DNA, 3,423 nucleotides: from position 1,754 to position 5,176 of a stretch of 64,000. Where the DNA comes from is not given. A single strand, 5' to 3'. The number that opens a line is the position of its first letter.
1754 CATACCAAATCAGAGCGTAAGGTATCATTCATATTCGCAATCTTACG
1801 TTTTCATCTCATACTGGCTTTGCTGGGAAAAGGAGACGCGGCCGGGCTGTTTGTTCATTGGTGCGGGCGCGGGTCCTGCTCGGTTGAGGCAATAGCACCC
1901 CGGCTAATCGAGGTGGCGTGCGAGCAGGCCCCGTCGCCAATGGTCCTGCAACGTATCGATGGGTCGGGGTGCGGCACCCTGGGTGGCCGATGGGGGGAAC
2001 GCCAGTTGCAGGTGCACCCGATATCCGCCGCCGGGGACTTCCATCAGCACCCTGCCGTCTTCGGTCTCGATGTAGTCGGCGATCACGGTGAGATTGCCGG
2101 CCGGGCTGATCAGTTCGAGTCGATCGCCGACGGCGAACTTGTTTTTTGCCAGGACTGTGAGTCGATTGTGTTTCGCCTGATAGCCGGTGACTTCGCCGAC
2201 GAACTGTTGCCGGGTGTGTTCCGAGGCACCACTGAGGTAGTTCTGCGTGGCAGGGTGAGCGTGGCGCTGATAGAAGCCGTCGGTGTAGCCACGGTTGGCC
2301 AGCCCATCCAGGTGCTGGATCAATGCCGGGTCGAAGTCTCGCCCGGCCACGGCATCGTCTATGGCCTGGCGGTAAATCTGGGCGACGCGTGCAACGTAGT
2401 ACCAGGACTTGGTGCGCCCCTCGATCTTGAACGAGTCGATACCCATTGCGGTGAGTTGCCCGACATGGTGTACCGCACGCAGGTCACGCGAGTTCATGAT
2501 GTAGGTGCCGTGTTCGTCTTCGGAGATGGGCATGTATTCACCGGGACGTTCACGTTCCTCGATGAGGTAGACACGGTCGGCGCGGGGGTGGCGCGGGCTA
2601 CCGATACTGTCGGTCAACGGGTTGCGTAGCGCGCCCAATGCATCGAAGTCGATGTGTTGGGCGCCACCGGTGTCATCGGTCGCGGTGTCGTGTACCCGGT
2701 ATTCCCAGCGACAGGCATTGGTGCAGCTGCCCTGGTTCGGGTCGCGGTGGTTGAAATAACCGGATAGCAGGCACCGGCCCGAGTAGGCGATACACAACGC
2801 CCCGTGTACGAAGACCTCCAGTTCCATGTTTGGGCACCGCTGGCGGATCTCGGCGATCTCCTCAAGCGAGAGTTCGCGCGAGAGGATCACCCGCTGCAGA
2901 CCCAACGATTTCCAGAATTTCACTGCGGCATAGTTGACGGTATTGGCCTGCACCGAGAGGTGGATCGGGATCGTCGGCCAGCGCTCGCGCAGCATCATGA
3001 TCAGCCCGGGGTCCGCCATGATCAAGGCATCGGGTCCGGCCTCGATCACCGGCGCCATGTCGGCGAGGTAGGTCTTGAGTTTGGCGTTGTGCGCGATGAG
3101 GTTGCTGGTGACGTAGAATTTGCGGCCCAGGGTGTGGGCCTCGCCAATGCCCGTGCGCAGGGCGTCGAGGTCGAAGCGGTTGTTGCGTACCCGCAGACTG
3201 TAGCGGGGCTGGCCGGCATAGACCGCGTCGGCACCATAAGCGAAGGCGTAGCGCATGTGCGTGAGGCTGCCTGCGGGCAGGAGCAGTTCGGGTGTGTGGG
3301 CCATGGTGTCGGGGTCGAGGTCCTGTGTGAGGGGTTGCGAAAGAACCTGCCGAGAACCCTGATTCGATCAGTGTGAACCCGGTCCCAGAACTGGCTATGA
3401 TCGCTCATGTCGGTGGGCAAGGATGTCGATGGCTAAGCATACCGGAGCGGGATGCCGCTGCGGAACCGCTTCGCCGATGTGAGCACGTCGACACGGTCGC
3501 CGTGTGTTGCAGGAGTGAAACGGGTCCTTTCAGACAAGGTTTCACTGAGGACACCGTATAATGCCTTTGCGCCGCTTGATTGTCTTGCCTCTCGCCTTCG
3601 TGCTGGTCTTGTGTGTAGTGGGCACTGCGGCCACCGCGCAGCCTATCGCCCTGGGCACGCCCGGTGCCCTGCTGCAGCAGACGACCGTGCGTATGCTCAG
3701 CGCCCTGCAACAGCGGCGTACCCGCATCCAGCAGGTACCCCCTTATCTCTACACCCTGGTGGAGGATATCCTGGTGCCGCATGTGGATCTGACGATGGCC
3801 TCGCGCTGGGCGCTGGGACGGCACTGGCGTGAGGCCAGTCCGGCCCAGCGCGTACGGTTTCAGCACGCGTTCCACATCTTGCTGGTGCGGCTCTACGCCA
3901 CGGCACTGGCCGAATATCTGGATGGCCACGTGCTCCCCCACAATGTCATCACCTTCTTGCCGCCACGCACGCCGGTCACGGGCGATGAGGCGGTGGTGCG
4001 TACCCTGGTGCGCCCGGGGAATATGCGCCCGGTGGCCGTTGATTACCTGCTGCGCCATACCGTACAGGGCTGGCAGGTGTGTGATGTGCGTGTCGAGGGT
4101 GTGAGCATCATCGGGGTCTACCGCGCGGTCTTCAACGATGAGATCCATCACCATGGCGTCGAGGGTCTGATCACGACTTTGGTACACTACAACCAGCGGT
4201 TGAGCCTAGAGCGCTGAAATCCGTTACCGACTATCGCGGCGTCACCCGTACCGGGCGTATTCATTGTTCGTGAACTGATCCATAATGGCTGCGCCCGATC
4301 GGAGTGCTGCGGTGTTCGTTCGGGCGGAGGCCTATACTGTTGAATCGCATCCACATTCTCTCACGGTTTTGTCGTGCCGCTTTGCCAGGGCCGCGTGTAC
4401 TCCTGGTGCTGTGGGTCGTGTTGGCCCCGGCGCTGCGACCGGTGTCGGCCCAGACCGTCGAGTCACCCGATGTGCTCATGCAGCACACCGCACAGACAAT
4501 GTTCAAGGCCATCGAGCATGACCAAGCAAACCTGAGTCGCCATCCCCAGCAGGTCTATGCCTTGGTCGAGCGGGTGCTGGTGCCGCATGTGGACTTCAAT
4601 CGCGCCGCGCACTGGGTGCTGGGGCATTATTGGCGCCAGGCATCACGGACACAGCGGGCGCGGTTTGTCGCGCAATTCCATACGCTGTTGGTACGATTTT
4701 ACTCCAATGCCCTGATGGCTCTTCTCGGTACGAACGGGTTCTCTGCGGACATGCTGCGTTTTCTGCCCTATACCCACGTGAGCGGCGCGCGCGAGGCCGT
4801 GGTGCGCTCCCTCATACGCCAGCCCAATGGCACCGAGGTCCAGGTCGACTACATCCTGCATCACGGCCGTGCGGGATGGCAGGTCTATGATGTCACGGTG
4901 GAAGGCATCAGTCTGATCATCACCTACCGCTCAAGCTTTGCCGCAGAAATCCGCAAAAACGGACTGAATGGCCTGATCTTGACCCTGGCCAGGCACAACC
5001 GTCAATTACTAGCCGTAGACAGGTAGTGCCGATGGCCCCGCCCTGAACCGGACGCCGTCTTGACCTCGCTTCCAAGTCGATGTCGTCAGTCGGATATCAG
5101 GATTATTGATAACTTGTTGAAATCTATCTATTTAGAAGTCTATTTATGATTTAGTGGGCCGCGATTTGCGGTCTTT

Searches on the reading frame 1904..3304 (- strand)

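Call 41: search_protein_families(library=pfam, proteins=[window:1904-3304:-], max_evalue=0.00001)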
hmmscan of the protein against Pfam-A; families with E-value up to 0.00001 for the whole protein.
window:1904-3304:- (466 aa): 2 families
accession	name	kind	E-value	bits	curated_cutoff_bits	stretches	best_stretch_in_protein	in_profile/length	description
PF01136.24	Peptidase_U32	-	2.9e-89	298.8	22.4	1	84-349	9-231/233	Peptidase family U32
PF16325.11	Peptidase_U32_C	-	8.5e-15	55.1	28.2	1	365-437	2-75/83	Peptidase family U32 C-terminal domain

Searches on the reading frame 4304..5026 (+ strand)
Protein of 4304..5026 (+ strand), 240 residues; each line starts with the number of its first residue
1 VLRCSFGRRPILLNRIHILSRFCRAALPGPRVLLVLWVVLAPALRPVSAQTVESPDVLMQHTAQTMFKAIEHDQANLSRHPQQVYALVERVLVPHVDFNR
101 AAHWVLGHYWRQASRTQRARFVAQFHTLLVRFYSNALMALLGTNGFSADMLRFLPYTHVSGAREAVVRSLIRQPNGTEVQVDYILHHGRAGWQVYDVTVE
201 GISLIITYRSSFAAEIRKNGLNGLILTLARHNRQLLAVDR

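Call 41: search_protein_families(library=pfam, proteins=[window:4304-5026:+], max_evalue=0.00001)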
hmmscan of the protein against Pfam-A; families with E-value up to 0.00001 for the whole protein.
window:4304-5026:+ (240 aa): 1 family
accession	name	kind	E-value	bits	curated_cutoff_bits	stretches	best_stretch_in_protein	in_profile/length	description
PF05494.18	MlaC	-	1.7e-46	158.5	26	1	61-229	2-165/166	MlaC protein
